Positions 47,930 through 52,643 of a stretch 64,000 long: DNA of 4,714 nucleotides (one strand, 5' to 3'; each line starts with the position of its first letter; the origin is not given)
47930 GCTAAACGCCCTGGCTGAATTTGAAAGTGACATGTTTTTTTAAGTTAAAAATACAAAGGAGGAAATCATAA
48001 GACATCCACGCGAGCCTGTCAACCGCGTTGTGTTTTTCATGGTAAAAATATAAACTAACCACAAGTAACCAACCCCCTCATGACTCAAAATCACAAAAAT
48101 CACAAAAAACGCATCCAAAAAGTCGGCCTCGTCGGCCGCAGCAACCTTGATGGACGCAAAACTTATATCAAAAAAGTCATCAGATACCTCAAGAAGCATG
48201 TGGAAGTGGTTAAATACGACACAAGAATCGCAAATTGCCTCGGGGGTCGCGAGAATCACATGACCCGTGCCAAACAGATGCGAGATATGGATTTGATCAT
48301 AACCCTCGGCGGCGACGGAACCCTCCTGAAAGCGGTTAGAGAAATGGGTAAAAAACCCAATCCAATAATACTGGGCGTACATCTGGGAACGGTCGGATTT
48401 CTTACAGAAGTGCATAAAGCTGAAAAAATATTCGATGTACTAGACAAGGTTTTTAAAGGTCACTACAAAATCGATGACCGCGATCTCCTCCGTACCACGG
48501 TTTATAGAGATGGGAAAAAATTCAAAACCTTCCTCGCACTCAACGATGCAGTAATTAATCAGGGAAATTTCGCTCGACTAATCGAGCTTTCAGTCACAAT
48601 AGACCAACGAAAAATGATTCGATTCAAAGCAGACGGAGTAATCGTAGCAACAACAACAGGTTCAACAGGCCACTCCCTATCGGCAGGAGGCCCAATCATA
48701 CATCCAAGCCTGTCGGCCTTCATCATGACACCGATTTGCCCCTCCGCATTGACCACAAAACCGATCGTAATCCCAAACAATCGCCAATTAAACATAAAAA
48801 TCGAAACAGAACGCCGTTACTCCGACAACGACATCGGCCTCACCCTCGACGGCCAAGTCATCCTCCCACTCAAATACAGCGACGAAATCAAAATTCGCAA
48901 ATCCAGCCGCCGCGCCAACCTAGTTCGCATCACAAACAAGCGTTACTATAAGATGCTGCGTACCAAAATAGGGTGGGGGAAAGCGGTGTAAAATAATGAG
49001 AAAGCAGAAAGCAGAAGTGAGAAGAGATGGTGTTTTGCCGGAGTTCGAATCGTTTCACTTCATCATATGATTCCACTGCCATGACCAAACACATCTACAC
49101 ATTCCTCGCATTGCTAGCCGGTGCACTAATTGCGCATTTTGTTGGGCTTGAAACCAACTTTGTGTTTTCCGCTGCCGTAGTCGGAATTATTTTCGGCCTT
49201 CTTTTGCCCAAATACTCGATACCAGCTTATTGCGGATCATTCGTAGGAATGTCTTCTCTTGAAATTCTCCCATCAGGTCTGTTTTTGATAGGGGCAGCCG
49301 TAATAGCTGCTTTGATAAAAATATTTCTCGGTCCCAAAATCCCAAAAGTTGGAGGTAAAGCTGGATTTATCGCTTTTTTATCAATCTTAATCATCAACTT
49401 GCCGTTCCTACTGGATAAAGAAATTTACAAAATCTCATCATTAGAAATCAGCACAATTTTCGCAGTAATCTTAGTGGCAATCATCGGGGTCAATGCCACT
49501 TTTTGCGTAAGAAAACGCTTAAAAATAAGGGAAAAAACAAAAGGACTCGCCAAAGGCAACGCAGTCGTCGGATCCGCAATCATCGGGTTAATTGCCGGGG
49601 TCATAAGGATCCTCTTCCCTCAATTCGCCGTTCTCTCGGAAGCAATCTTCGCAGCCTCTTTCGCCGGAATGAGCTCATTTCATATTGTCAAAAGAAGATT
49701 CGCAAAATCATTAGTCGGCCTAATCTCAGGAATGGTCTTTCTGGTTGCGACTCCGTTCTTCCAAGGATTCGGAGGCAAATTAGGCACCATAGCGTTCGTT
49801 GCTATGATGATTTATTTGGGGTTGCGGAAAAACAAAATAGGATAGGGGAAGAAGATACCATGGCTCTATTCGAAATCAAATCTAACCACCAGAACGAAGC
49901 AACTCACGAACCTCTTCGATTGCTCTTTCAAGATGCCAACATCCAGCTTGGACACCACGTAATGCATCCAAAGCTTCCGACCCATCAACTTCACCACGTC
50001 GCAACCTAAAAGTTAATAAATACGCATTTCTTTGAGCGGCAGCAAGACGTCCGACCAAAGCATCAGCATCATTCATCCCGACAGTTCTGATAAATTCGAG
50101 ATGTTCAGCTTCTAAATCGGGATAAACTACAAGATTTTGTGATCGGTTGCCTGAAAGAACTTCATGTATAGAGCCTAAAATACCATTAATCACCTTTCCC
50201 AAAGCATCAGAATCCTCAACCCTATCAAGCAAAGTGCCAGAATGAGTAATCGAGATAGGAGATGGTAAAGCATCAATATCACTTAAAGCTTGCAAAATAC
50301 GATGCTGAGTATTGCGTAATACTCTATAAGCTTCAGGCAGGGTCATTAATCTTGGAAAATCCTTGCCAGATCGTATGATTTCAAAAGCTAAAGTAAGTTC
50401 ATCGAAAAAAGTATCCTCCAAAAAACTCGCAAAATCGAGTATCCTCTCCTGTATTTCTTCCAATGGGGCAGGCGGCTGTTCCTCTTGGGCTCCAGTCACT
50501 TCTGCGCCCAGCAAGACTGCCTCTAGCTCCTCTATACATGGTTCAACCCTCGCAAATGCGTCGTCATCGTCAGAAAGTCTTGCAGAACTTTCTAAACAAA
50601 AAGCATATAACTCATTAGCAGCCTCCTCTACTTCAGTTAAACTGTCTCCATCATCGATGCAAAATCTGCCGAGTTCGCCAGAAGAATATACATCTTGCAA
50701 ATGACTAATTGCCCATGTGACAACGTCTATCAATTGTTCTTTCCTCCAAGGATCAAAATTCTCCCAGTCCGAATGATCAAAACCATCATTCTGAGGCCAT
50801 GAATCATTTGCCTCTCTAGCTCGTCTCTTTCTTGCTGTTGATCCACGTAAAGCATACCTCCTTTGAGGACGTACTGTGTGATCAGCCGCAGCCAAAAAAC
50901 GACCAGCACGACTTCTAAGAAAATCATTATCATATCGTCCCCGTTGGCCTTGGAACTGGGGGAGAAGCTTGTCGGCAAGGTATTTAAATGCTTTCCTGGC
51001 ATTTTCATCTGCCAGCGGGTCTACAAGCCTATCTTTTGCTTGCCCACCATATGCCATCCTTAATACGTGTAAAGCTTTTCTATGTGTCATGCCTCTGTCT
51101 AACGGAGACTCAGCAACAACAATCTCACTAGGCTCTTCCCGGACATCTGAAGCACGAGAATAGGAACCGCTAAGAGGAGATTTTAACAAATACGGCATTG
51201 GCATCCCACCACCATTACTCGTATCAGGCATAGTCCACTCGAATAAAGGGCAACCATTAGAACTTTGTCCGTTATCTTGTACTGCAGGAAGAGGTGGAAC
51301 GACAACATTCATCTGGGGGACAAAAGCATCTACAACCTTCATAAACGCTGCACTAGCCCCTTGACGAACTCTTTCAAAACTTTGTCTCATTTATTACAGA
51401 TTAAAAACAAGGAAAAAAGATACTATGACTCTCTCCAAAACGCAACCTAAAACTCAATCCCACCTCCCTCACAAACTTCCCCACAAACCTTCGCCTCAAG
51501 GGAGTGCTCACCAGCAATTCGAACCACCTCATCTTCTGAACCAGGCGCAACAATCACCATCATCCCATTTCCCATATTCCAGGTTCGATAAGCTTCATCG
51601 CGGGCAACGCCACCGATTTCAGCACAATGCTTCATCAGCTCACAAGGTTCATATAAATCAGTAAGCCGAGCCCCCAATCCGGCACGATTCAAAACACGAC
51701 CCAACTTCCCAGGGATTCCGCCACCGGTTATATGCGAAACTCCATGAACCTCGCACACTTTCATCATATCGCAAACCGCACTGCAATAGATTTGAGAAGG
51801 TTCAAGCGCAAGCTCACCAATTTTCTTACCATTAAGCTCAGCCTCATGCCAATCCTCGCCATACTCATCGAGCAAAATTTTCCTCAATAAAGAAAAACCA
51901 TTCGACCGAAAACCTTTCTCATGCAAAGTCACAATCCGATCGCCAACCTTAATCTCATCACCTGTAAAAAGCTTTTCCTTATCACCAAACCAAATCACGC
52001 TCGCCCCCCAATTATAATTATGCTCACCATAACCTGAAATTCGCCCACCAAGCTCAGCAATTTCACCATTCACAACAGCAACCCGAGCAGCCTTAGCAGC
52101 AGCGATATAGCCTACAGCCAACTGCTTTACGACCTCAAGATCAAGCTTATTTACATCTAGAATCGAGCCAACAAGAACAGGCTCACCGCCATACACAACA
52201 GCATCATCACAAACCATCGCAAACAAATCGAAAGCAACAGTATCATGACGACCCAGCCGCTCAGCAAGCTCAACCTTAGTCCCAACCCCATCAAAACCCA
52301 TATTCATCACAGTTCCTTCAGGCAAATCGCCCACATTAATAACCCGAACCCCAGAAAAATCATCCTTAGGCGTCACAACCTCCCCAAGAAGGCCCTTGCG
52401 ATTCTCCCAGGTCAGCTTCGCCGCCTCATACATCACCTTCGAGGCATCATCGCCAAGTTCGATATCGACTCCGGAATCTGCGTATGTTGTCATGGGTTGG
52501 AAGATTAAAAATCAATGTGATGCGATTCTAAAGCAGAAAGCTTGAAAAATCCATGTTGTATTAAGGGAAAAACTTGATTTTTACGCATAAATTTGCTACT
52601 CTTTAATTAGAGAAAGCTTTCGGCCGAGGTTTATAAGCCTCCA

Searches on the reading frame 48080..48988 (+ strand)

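Call 67: search_protein_families(library=pfam, proteins=[window:48080-48988:+], max_evalue=0.0001)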
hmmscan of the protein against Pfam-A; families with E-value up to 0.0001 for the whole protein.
window:48080-48988:+ (303 aa): 3 families
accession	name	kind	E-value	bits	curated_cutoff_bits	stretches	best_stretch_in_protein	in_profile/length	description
PF20143.4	NAD_kinase_C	-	9.4e-33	113.1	23.7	1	154-283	1-125/126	ATP-NAD kinase C-terminal domain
PF01513.26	NAD_kinase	-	1.1e-17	65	25.5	1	15-129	1-130/130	ATP-NAD kinase N-terminal domain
PF00781.29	DAGK_cat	-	1.1e-05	25.4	23.6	1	28-105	13-92/125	Diacylglycerol kinase catalytic domain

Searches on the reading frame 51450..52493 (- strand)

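Call 91: search_protein_families(library=pfam, proteins=[window:51450-52493:-], max_evalue=0.00001)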
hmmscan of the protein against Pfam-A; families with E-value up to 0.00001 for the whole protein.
window:51450-52493:- (348 aa): 2 families
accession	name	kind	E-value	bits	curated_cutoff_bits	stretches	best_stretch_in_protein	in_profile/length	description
PF02769.27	AIRS_C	-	2.8e-23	83.2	23.1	1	182-346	1-151/156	AIR synthase related protein, C-terminal domain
PF00586.29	AIRS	-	7.3e-10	39.7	24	1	56-149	8-97/112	AIR synthase related protein, N-terminal domain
